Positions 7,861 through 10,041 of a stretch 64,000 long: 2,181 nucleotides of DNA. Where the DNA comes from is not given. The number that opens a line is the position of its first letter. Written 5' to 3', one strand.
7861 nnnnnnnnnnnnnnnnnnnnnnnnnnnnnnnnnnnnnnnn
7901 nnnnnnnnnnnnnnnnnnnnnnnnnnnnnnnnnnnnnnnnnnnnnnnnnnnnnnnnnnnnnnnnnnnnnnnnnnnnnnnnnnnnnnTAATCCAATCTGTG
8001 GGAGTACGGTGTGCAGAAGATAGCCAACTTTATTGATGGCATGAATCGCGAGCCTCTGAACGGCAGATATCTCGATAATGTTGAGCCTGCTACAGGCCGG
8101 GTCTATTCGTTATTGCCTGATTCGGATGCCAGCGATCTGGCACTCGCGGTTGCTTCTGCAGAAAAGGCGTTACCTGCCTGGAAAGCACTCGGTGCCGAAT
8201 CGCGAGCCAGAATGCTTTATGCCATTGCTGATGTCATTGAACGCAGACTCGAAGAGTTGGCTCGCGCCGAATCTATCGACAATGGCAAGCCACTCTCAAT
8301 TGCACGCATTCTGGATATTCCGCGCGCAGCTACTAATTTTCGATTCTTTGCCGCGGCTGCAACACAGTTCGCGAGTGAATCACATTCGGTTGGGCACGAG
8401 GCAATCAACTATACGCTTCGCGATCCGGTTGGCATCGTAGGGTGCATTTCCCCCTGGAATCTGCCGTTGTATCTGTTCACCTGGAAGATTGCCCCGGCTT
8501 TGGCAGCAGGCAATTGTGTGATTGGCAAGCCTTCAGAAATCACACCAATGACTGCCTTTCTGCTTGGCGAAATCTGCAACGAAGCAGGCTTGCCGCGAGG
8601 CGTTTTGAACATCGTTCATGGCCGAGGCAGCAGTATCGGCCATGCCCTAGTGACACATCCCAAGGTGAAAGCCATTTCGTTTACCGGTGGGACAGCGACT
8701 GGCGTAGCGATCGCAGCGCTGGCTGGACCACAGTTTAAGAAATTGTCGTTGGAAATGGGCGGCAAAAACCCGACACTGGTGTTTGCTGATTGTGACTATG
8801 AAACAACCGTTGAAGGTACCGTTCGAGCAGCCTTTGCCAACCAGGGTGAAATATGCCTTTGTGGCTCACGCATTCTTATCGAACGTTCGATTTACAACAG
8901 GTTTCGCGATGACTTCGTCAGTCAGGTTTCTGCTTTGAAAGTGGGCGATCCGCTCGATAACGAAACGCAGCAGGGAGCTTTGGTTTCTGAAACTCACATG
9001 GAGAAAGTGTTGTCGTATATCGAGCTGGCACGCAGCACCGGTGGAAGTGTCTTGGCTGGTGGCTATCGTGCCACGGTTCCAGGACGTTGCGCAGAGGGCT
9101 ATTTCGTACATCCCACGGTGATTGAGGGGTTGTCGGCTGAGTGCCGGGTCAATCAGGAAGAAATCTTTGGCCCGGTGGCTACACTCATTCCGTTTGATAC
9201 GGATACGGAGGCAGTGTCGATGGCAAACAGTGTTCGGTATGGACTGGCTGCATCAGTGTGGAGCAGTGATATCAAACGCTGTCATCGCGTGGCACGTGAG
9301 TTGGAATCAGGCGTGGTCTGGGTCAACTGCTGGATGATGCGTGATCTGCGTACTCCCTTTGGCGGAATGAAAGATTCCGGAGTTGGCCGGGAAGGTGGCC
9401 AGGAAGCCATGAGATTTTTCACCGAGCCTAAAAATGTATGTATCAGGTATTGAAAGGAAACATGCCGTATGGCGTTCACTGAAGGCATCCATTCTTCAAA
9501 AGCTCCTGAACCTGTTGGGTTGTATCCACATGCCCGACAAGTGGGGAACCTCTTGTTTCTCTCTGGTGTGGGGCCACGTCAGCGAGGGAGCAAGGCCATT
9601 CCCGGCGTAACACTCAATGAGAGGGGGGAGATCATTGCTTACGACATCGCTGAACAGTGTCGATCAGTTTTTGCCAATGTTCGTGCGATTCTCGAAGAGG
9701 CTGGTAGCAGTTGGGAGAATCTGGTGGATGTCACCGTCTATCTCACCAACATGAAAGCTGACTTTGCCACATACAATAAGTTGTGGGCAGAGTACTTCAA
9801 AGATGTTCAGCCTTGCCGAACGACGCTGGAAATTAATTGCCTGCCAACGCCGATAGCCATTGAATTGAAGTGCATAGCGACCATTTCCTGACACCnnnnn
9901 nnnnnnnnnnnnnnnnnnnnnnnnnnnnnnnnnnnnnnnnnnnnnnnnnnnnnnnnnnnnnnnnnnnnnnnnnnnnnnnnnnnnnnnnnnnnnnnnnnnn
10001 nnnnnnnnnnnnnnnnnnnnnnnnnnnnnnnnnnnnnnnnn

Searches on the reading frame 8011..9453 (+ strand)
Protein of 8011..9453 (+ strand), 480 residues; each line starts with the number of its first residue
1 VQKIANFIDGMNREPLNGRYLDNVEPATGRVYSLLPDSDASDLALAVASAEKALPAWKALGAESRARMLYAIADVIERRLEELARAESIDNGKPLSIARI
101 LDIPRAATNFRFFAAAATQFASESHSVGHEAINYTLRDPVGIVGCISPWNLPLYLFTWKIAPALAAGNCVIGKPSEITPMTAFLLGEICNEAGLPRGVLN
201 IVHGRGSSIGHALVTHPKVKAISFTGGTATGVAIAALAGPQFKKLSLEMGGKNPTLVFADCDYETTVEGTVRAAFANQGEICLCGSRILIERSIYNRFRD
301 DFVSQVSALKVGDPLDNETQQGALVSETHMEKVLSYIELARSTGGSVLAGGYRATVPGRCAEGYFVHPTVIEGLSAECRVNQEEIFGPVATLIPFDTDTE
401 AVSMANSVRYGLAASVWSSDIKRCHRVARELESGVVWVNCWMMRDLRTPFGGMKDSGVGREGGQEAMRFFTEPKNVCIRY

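Call 3: search_protein_families(library=pfam, proteins=[window:8011-9453:+])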
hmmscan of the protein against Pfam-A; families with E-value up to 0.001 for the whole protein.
window:8011-9453:+ (480 aa): 1 family
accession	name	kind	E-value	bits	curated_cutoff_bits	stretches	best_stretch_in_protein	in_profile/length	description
PF00171.27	Aldedh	-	1.3e-165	551.9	23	1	20-476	8-461/461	Aldehyde dehydrogenase family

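Call 4: search_protein_families(library=ncbifam, proteins=[window:8011-9453:+])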
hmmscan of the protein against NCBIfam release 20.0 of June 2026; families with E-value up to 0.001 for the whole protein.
window:8011-9453:+ (480 aa): 41 families (the best 25 are shown)
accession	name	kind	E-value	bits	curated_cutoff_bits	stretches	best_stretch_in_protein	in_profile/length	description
TIGR03216.1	OH_muco_semi_DH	equivalog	3.1e-171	570.2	693.25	1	4-479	1-480/481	2-hydroxymuconic semialdehyde dehydrogenase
TIGR02299.1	HpaE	equivalog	1.6e-161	538.3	638.35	1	5-478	2-476/488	5-carboxymethyl-2-hydroxymuconate semialdehyde dehydrogenase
NF009725.0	PRK13252.1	equivalog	9.8e-140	466.2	593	1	2-478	5-479/488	betaine-aldehyde dehydrogenase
TIGR01804.1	BADH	equivalog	3.2e-138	461.1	668.6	1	7-473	1-466/467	betaine-aldehyde dehydrogenase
NF045736.1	PaDhStyDRhodo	equivalog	6.1e-137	457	800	1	6-478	5-477/479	phenylacetaldehyde dehydrogenase StyD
NF010000.0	PRK13473.1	subfamily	3.1e-136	454.8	615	1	6-478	5-472/475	aminobutyraldehyde dehydrogenase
NF050026.1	AcaldDHExaC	equivalog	4.4e-136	454.4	900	1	3-480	15-495/503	acetaldehyde dehydrogenase ExaC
NF045735.1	PaDhStyDPseudo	equivalog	4.4e-133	444.5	850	1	6-480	5-483/483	phenylacetaldehyde dehydrogenase StyD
NF042993.1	AlphKGSA_gudD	equivalog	5.3e-121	404.7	770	1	2-479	2-481/481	alpha-ketoglutaric semialdehyde dehydrogenase GucD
TIGR01780.1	SSADH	subfamily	1.1e-112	377.2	646.35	1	24-472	2-446/448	succinate-semialdehyde dehydrogenase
NF006916.0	PRK09407.1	equivalog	4e-112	375.5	521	1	19-477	34-491/526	succinic semialdehyde dehydrogenase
TIGR03374.1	ABALDH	equivalog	3e-109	365.9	909.3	1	18-462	15-455/472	aminobutyraldehyde dehydrogenase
NF040648.1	lactal_redase_Meth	equivalog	5.9e-108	361.8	650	1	20-478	12-462/463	lactaldehyde dehydrogenase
NF007352.0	PRK09847.1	equivalog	3.2e-107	359.1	850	1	7-478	23-491/495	aldehyde dehydrogenase PuuC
NF052305.1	DioxValDhHalo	equivalog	1.8e-106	356.9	750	1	3-478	4-481/483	2,5-dioxovalerate dehydrogenase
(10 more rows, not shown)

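Call 47: search_solved_structures(query=window:8011-9453:+, max_evalue=1e-100)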
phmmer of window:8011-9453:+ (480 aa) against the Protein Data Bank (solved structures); distinct sequences matched with E-value up to 1e-100: 72 (the best 60 are shown).
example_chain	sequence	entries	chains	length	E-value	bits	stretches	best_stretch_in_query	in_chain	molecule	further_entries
7bzv_A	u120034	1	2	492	3.7e-136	457.8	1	2-479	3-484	2-aminomuconic 6-semialdehyde dehydrogenase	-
4u3w_A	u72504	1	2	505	6.8e-136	456.9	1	16-479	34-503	2-aminomuconate 6-semialdehyde dehydrogenase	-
4npi_A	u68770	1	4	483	2.5e-133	448.4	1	4-479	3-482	2-aminomuconate 6-semialdehyde dehydrogenase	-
4i1w_A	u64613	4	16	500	2.6e-133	448.4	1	4-479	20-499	2-aminomuconate 6-semialdehyde dehydrogenase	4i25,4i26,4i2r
5kj5_A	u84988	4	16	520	1.5e-132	445.9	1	4-479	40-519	2-aminomuconate 6-semialdehyde dehydrogenase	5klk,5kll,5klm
4oe2_A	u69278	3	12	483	1.8e-132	445.6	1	4-479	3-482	2-aminomuconate 6-semialdehyde dehydrogenase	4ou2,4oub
5kln_A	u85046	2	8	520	3.9e-132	444.5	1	4-479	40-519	2-aminomuconate 6-semialdehyde dehydrogenase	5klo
4o6r_A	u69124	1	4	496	6.7e-128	430.5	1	6-478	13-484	Aldehyde Dehydrogenase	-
4go4_A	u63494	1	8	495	3.6e-125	421.5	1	7-478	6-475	Putative gamma-hydroxymuconic semialdehyde dehydrogenase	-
4go3_A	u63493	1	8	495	3.8e-125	421.4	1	7-478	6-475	Putative gamma-hydroxymuconic semialdehyde dehydrogenase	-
9koi_A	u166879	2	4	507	9.2e-114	383.9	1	4-480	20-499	NAD+ dependent aldehyde dehydrogenase ExaC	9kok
4o5h_A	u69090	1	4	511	3.4e-113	382.1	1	15-480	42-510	Phenylacetaldehyde dehydrogenase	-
9fm9_A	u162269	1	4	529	6.3e-113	381.2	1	3-480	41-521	Aldehyde dehydrogenase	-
6mvr_A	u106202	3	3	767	1.1e-112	380.3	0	18-474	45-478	Aldehyde dehydrogenase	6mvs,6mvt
3iwk_A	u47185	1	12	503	2.3e-112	379.3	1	7-476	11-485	Aminoaldehyde dehydrogenase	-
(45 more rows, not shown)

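Call 68: find_related_loci(query=A3, collection=metagenome_contigs, flank=10000)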
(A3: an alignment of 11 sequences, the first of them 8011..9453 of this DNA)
Query A3 (480 aa) in metagenome_contigs; peptide patterns used: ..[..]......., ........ (x = any residue, [..] = any of these).
600 stretches matched a pattern (row limit reached: there are more); 599 encode a relative of the query (tblastn E <= 1e-3); the best 80 are kept; 80 distinct loci.
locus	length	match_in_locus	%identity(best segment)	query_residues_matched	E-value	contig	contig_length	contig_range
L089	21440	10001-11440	65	1-480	0e+0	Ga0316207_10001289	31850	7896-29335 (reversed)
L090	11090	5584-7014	64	4-480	0e+0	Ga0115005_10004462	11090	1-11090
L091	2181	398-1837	64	1-480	0e+0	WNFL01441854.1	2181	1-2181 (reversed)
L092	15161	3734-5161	63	4-479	0e+0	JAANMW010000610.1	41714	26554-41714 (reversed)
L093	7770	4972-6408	62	1-479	0e+0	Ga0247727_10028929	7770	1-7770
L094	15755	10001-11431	63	4-480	0e+0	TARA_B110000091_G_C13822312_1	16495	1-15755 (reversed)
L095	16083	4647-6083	61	1-479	0e+0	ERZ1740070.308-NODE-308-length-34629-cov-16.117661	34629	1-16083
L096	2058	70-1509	61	1-480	0e+0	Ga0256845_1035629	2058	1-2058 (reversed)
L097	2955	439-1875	61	1-479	0e+0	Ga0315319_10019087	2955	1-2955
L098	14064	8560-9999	61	1-480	0e+0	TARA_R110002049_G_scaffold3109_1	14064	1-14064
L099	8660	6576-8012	61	1-479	0e+0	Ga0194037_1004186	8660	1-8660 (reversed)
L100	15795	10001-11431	61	4-480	0e+0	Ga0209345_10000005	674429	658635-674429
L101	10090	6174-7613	63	1-480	0e+0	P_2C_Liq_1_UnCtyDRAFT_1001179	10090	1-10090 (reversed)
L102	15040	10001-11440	61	1-480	0e+0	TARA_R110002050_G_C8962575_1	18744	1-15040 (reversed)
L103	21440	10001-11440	60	1-480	0e+0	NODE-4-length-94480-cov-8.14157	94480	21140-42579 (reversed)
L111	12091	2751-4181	60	3-480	0e+0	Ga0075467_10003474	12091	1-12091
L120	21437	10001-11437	59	1-480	0e+0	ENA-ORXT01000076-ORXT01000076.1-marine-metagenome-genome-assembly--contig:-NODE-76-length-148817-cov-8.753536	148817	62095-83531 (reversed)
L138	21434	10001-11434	62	1-478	0e+0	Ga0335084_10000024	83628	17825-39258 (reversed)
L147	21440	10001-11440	62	1-480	0e+0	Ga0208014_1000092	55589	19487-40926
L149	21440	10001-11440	56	1-479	0e+0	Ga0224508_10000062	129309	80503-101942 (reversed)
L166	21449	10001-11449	47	1-479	5e-145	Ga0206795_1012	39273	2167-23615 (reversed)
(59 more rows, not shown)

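Call 72: search_protein_families(library=pfam, proteins=[L166:9083-9922:+, L166:8474-9052:+, L166:7492-8460:+, L166:6432-7514:+, L149:8245-9957:+, L149:11909-12550:-, L120:14678-16108:-, L147:11699-12343:-, L147:12419-13324:-, L138:8801-9514:+], max_evalue=0.00001)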
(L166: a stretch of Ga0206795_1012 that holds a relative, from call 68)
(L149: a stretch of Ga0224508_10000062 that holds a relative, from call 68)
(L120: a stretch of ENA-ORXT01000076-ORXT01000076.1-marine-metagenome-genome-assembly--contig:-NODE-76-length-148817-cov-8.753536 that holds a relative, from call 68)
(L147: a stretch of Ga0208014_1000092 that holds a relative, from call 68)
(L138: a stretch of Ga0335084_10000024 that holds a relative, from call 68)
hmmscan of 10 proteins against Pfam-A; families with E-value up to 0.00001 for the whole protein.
L166:9083-9922:+ (279 aa): 6 families
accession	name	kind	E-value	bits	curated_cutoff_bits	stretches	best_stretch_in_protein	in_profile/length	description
PF04321.23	RmlD_sub_bind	-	5.9e-90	301.7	27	1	1-275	1-284/287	RmlD substrate binding domain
PF01370.27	Epimerase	-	6.5e-21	75.3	20.9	1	3-199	1-229/240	NAD dependent epimerase/dehydratase family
PF01073.25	3Beta_HSD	-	8.4e-10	38.6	22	1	32-168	51-200/280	3-beta hydroxysteroid dehydrogenase/isomerase family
PF16363.11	GDP_Man_Dehyd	-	1.1e-09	38.6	27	1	31-132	57-162/332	GDP-mannose 4,6 dehydratase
PF02719.21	Polysacc_synt_2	-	3.6e-09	36.7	20.2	1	33-100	61-129/293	Polysaccharide biosynthesis protein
PF13460.12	NAD_binding_10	-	5.8e-06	26.7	27.2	0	27-148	40-145/184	NAD(P)H-binding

L166:8474-9052:+ (192 aa): 1 family
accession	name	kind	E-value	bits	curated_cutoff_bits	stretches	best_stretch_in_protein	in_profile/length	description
PF00908.23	dTDP_sugar_isom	-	1.7e-69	233.2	27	1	10-186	3-167/168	dTDP-4-dehydrorhamnose 3,5-epimerase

L166:7492-8460:+ (322 aa): 2 families
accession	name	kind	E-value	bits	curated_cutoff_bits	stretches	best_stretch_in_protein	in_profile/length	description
PF00483.29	NTP_transferase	-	1.8e-73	247.6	21.2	1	33-268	1-242/245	Nucleotidyl transferase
PF12804.13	NTP_transf_3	-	9.7e-11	42.5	27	1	34-173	1-127/160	MobA-like NTP transferase domain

L166:6432-7514:+ (360 aa): 6 families
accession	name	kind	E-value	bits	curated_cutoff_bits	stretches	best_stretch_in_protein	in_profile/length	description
PF16363.11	GDP_Man_Dehyd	-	2.4e-94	317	27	1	12-331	1-332/332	GDP-mannose 4,6 dehydratase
PF01370.27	Epimerase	-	9.8e-68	228.6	20.9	1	11-259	1-240/240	NAD dependent epimerase/dehydratase family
PF04321.23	RmlD_sub_bind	-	9.4e-14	51.6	27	1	11-185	3-143/287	RmlD substrate binding domain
PF01073.25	3Beta_HSD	-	1e-11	44.8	22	1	12-242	1-224/280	3-beta hydroxysteroid dehydrogenase/isomerase family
PF02719.21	Polysacc_synt_2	-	3.1e-11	43.4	20.2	1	11-118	1-114/293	Polysaccharide biosynthesis protein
PF07993.18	NAD_binding_4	-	1.6e-06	27.9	20.1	0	14-195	2-205/258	Male sterility protein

L149:8245-9957:+ (570 aa): 1 family
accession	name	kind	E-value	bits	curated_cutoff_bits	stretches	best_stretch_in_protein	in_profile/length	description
PF00528.27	BPD_transp_1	-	1.9e-21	77.1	26.4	1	392-558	1-170/184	Binding-protein-dependent transport system inner membrane component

L149:11909-12550:- (213 aa): 1 family
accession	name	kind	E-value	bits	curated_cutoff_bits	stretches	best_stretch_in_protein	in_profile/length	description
PF04199.19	Cyclase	-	1.5e-12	48.4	23.1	1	10-155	1-141/142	Putative cyclase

L120:14678-16108:- (476 aa): 1 family
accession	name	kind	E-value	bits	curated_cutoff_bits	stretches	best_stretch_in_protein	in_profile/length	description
PF01494.25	FAD_binding_3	-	1e-21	78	22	1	81-414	4-321/349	FAD binding domain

L147:11699-12343:- (214 aa): 2 families
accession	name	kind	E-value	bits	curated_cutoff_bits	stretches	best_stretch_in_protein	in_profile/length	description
PF10590.14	PNP_phzG_C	-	1.1e-21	76.9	27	1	174-214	1-42/42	Pyridoxine 5'-phosphate oxidase C-terminal dimerisation region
PF01243.27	PNPOx_N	-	6.2e-21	75.4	28.1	1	44-153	10-110/120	Pyridoxamine 5'-phosphate oxidase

L147:12419-13324:- (301 aa): 3 families
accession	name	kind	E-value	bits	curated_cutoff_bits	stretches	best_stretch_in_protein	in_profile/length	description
PF12706.13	Lactamase_B_2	-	8.7e-15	55.3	27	1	31-144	3-116/200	Beta-lactamase superfamily domain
PF00753.33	Lactamase_B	-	3.5e-08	34.1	22.7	1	27-78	14-69/196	Metallo-beta-lactamase superfamily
PF13691.12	Lactamase_B_4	-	4.6e-07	29.8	27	1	14-62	8-56/63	tRNase Z endonuclease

L138:8801-9514:+ (237 aa): 0 families

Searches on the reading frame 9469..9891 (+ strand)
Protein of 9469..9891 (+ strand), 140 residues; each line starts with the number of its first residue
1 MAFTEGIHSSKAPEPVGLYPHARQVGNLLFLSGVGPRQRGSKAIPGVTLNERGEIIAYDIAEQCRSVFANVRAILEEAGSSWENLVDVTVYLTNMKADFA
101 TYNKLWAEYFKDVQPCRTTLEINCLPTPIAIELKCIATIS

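Call 3: search_protein_families(library=pfam, proteins=[window:9469-9891:+])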
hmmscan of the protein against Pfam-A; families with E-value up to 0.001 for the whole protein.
window:9469-9891:+ (140 aa): 1 family
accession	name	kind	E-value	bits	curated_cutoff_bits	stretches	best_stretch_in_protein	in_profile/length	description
PF01042.26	Ribonuc_L-PSP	-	1.4e-26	93.3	27.3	1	11-138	3-120/121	Endoribonuclease L-PSP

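Call 4: search_protein_families(library=ncbifam, proteins=[window:9469-9891:+])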
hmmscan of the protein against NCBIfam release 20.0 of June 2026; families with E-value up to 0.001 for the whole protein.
window:9469-9891:+ (140 aa): 3 families
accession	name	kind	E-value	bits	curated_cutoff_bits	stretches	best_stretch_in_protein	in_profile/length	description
TIGR00004.1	TIGR00004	subfamily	5.9e-27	94.3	106.25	1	6-138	3-124/125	Rid family detoxifying hydrolase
NF008490.0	PRK11401.1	equivalog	4e-13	49.4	222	1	7-138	5-126/129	enamine/imine deaminase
TIGR03610.1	RutC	equivalog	1e-08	35.3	169.1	1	54-139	41-126/127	pyrimidine utilization protein C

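Call 46: search_solved_structures(query=window:9469-9891:+, max_evalue=1e-8)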
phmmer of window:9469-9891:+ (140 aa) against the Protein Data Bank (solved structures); distinct sequences matched with E-value up to 1e-8: 45.
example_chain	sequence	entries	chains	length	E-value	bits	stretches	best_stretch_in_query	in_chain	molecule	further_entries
2dyy_A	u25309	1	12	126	4.5e-23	85.1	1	5-137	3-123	UPF0076 protein PH0854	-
6izh_A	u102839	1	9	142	7.1e-21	77.9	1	13-137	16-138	2-aminomuconate deaminase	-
5y6u_A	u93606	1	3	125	4.1e-19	72.2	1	4-139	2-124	YabJ protein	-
8v8r_A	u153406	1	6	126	4.2e-19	72.2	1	5-139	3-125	Enamine/imine deaminase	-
1qd9_A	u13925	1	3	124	6.9e-19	71.5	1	4-139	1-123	PURINE REGULATORY PROTEIN YABJ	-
3l7q_A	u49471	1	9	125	7.1e-19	71.5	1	6-138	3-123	Putative translation initiation inhibitor, aldR regulator-like protein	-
7cd2_A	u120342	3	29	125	1.1e-18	70.9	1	4-139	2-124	YabJ protein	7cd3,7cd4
1x25_A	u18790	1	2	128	7.6e-18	68.1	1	5-136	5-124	Hypothetical UPF0076 protein ST0811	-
5hp7_A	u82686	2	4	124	3.9e-17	65.8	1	9-139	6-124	Reactive Intermediate Deaminase A, chloroplastic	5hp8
1xrg_A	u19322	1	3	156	6.1e-17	65.2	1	3-137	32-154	Putative translation initiation inhibitor, yjgF family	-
5yu2_A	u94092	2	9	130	1.5e-16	63.9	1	7-139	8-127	Translation initiation inhibitor homologue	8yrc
2csl_A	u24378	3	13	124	3.4e-16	62.8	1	5-138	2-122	protein translation initiation inhibitor | translation initiation inhibitor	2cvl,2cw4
2b33_A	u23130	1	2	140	8.2e-16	61.6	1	7-138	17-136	protein synthesis inhibitor, putative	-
3r0p_A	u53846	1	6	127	3.8e-15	59.4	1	7-135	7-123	L-PSP putative endoribonuclease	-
5v4d_A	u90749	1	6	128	4e-14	56.1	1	11-138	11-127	Putative translational inhibitor protein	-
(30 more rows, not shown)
